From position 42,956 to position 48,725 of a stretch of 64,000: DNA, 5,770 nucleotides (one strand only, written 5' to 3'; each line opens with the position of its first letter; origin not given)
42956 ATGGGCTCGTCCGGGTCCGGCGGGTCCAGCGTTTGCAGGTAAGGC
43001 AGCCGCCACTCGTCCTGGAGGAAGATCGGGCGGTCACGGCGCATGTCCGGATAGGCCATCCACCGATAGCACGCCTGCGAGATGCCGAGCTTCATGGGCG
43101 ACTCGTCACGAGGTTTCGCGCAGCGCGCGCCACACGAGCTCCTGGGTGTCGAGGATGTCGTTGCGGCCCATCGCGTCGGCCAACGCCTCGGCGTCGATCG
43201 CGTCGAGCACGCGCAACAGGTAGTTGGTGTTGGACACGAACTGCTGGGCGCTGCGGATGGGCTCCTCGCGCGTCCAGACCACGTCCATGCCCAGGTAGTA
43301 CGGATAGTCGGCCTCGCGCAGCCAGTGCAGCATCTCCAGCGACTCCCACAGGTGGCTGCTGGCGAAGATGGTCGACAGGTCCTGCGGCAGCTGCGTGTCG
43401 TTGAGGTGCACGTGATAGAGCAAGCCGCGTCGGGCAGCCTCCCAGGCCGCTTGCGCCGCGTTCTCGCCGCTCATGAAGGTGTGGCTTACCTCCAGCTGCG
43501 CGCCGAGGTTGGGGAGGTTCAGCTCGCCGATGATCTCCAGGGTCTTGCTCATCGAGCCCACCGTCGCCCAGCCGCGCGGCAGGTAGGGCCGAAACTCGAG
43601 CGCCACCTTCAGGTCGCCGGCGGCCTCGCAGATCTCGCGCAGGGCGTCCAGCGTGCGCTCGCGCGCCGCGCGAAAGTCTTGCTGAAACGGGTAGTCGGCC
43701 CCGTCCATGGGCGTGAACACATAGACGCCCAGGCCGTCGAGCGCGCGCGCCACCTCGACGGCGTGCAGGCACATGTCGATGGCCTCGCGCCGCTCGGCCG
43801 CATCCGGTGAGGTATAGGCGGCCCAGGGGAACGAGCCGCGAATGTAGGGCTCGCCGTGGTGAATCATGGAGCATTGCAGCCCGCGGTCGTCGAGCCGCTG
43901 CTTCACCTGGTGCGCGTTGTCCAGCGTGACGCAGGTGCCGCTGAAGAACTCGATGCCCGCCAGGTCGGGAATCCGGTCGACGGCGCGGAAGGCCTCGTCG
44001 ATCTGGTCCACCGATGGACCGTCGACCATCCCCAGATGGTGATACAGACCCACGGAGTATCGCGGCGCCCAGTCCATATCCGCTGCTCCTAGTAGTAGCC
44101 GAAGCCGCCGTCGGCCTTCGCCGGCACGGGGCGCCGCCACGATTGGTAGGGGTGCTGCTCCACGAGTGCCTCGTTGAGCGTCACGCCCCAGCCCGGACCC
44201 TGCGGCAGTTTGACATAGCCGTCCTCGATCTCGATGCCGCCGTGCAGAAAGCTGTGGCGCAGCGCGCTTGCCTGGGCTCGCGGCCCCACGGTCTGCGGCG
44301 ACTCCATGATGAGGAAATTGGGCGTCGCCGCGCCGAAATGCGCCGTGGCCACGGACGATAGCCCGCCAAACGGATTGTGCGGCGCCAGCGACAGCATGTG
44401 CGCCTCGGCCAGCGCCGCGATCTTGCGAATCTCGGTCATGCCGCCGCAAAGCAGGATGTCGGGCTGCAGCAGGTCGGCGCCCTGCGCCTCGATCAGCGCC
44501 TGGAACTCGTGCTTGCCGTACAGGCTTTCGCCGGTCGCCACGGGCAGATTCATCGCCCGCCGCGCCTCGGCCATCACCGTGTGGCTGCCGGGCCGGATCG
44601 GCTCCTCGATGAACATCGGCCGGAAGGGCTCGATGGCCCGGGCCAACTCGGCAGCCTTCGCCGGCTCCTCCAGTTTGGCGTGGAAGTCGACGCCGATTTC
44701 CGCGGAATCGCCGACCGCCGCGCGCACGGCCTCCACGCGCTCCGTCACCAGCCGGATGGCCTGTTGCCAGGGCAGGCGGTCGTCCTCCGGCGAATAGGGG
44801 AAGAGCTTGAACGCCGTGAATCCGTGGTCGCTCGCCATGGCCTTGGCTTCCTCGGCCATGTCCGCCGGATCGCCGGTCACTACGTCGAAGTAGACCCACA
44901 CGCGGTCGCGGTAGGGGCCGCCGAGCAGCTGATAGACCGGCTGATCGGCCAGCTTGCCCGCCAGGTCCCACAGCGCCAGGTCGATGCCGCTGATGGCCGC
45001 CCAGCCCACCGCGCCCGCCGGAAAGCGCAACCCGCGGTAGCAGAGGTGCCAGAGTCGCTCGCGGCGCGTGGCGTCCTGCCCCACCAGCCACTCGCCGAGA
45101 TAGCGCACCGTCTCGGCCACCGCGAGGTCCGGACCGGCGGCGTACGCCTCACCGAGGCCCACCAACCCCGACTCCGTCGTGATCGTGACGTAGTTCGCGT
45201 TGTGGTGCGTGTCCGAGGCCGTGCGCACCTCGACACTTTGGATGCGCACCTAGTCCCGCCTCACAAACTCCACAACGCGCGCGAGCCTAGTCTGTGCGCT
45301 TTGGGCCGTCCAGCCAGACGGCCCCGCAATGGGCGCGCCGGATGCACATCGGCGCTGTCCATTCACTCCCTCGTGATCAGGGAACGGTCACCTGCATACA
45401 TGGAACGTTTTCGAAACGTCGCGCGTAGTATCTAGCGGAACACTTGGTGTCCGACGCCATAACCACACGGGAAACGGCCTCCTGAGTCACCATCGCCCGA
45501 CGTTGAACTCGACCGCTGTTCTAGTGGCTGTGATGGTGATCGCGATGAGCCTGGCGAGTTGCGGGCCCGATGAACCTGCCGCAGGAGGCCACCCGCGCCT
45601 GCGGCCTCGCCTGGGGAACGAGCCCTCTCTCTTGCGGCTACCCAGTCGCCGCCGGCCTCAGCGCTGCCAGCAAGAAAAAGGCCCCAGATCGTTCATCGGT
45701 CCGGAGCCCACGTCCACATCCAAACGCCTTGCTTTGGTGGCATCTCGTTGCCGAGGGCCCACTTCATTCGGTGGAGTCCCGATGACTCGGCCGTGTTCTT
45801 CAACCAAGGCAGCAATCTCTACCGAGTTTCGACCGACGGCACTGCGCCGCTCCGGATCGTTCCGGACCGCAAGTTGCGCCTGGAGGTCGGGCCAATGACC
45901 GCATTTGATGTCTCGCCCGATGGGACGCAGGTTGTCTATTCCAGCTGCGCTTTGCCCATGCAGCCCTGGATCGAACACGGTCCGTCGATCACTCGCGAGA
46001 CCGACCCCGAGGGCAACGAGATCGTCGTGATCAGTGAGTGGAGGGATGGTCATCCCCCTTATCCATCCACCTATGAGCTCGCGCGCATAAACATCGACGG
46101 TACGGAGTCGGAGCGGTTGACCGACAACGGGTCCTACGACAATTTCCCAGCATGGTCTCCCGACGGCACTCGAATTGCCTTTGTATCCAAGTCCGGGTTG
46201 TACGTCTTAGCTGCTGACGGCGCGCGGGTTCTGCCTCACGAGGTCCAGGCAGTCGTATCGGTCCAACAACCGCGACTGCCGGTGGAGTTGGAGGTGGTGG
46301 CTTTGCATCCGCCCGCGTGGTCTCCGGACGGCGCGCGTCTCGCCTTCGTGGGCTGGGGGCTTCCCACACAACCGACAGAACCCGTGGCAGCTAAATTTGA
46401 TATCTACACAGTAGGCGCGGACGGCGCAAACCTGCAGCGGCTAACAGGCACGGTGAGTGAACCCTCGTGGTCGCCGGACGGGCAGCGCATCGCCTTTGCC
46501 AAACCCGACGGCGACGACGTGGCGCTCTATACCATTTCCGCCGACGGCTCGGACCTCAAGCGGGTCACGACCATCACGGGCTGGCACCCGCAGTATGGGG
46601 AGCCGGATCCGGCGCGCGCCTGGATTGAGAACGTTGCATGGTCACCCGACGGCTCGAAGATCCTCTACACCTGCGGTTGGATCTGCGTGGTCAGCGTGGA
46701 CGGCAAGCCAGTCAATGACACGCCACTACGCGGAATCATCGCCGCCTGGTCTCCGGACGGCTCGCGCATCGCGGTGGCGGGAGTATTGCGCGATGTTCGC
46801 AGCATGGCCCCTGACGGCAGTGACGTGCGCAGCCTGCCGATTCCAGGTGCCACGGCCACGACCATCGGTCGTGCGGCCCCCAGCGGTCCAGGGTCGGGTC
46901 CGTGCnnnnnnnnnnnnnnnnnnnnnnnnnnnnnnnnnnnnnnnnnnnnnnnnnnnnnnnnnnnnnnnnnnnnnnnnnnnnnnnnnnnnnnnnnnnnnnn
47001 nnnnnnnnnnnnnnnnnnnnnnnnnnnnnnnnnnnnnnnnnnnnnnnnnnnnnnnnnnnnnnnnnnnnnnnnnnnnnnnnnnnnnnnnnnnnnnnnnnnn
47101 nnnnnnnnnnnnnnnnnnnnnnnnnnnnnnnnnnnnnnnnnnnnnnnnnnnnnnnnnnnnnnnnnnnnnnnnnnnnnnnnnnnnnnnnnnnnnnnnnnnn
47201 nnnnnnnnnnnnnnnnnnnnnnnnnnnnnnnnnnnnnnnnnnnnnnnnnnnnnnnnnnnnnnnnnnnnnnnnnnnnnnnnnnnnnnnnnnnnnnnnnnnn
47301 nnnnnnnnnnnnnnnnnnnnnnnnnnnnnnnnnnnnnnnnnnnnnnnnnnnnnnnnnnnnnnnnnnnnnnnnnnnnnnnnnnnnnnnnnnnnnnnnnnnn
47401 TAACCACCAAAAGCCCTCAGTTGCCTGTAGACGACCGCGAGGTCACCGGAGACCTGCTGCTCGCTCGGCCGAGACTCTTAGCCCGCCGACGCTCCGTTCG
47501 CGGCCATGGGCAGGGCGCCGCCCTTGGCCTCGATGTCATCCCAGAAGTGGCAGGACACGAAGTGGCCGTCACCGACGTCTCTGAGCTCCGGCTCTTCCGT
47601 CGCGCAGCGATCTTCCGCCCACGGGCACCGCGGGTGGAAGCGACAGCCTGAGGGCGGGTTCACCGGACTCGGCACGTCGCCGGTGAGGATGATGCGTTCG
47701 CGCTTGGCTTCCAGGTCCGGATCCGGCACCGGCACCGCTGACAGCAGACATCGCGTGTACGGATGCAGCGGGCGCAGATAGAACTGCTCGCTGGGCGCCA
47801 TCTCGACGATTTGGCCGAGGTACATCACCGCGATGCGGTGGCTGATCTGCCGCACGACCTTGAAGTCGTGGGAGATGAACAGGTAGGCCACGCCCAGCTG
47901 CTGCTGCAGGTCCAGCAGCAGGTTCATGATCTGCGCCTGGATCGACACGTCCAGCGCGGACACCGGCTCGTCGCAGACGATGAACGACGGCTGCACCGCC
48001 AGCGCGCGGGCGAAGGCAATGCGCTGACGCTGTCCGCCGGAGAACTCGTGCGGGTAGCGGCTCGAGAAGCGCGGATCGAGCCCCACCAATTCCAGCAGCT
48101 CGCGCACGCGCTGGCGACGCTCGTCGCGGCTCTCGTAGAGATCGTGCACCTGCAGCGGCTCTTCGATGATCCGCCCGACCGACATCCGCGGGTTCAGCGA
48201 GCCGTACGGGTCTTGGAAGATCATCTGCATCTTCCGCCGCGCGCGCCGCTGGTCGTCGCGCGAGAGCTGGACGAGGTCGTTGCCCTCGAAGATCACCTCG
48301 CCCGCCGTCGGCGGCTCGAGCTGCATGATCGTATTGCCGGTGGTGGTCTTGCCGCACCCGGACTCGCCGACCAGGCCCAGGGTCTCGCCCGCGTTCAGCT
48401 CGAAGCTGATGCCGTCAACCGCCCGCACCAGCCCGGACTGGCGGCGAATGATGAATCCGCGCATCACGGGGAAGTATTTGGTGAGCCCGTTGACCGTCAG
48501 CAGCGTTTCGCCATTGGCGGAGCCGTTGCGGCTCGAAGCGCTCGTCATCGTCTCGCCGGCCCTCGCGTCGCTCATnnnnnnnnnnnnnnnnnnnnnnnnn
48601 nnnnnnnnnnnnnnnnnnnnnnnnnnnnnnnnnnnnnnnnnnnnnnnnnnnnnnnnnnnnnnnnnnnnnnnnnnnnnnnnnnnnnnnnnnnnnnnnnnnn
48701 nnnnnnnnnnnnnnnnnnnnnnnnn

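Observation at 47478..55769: Six-gene minus-strand operon coupling hydantoinase A/B to orphan OppD/OppF-type ATPases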

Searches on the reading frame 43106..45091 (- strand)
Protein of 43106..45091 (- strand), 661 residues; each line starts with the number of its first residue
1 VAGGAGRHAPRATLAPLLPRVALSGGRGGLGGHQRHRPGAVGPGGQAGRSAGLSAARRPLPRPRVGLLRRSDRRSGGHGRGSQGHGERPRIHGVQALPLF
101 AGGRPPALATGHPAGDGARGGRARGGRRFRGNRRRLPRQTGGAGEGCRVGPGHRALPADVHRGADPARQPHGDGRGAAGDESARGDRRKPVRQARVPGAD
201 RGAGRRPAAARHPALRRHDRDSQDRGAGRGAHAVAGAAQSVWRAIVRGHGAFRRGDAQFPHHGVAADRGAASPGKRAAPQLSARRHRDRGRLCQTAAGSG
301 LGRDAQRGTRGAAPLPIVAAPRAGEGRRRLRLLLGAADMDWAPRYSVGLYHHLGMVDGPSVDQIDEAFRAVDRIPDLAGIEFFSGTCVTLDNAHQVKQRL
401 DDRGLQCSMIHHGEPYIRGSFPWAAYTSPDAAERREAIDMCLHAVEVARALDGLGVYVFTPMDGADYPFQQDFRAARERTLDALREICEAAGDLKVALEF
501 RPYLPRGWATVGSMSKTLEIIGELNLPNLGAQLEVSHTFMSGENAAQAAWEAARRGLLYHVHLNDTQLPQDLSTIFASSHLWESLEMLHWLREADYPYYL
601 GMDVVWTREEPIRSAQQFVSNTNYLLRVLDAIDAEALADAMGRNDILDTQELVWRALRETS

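Call 6: search_protein_families(library=pfam, proteins=[window:43106-45091:-], max_evalue=0.001)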
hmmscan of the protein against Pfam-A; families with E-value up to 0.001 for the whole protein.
window:43106-45091:- (661 aa): 1 family
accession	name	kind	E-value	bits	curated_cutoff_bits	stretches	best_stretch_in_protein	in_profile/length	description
PF01261.30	AP_endonuc_2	-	1.1e-22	81.3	31.1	1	391-605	28-230/249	Xylose isomerase-like TIM barrel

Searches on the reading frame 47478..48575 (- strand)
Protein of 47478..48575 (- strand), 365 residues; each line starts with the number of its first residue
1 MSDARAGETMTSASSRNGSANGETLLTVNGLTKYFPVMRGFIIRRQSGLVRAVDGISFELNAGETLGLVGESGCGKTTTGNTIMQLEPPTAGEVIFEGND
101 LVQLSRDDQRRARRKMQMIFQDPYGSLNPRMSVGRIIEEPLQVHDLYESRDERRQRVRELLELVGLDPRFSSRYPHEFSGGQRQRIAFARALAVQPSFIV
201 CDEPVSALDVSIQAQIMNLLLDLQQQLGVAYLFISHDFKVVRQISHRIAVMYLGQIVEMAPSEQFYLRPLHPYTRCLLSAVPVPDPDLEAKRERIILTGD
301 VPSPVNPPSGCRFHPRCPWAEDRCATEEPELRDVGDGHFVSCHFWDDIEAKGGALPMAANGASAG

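Call 5: search_protein_families(library=pfam, proteins=[window:47478-48575:-], max_evalue=0.001)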
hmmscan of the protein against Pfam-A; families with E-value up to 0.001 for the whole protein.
window:47478-48575:- (365 aa): 3 families
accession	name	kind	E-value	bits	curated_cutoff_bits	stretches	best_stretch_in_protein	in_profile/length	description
PF00005.33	ABC_tran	-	6.4e-33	114.7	25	1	54-205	2-136/137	ABC transporter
PF08352.17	oligo_HPY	-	1.7e-18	67.2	27.1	1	257-324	1-65/65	Oligopeptide/dipeptide transporter, C-terminal region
PF02463.25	SMC_N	-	9.2e-06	25.7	40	1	67-251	28-212/220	RecF/RecN/SMC N terminal domain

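Call 47: search_protein_families(library=ncbifam, proteins=[window:47478-48575:-], max_evalue=0.00001)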
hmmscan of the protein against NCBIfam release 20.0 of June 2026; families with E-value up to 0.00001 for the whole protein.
window:47478-48575:- (365 aa): 182 families (the best 25 are shown)
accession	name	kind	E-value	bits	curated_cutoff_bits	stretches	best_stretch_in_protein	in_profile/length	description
NF008453.0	PRK11308.1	subfamily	1.2e-127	425.7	408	1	19-349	6-330/334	dipeptide ABC transporter ATP-binding protein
NF011659.0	PRK15079.1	equivalog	1.6e-119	398.5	540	1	22-343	8-329/334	murein tripeptide/oligopeptide ABC transporter ATP binding protein OppF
NF043071.1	DppF_dipep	equivalog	1e-108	363.7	660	1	19-344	7-326/331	dipeptide ABC transporter ATP-binding subunit DppF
NF007613.0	PRK10261.1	equivalog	5e-105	352.2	1077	1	12-306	300-591/623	glutathione ABC transporter ATP-binding protein GsiA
NF043078.1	MMSYN1_0168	equivalog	2.2e-90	304.1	800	3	149-296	465-612/649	oligopeptide ABC transporter ATP-binding protein OppF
NF011713.0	PRK15134.1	equivalog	1e-83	281.8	834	1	19-279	269-527/529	microcin C ABC transporter ATP-binding protein YejF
TIGR02769.1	nickel_nikE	equivalog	2.3e-78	263.3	332.55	1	24-286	1-258/265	nickel import ATP-binding protein NikE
NF008246.0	PRK11022.1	equivalog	1e-76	258.1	541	1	49-345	19-317/326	dipeptide ABC transporter ATP-binding protein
NF007739.0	PRK10419.1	subfamily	2.5e-72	243.7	354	1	24-287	2-260/268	nickel ABC transporter ATP-binding protein NikE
NF007010.1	PRK09473.1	subfamily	7.1e-72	241.8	575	1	45-343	13-312/318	oligopeptide ABC transporter ATP-binding protein OppD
NF043079.1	MMSYN1_0167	equivalog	5.1e-61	207.1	740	1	115-347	307-537/561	oligopeptide ABC transporter ATP-binding protein OppD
NF011692.0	PRK15112.1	equivalog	1.4e-57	195.3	452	1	23-279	3-252/269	putrescine export ABC transporter ATP-binding protein SapF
NF011674.0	PRK15093.1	equivalog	1.6e-57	195.1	627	1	45-349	15-328/330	putrescine export ABC transporter ATP-binding protein SapD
NF047576.1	opine_ATP_CntF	equivalog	1.6e-53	181.6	385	1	52-280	19-252/264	staphylopine uptake ABC transporter ATP-binding protein CntF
NF047578.1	opine_ATP_CntD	equivalog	1.7e-53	181.6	380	1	52-280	19-252/266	staphylopine uptake ABC transporter ATP-binding protein CntD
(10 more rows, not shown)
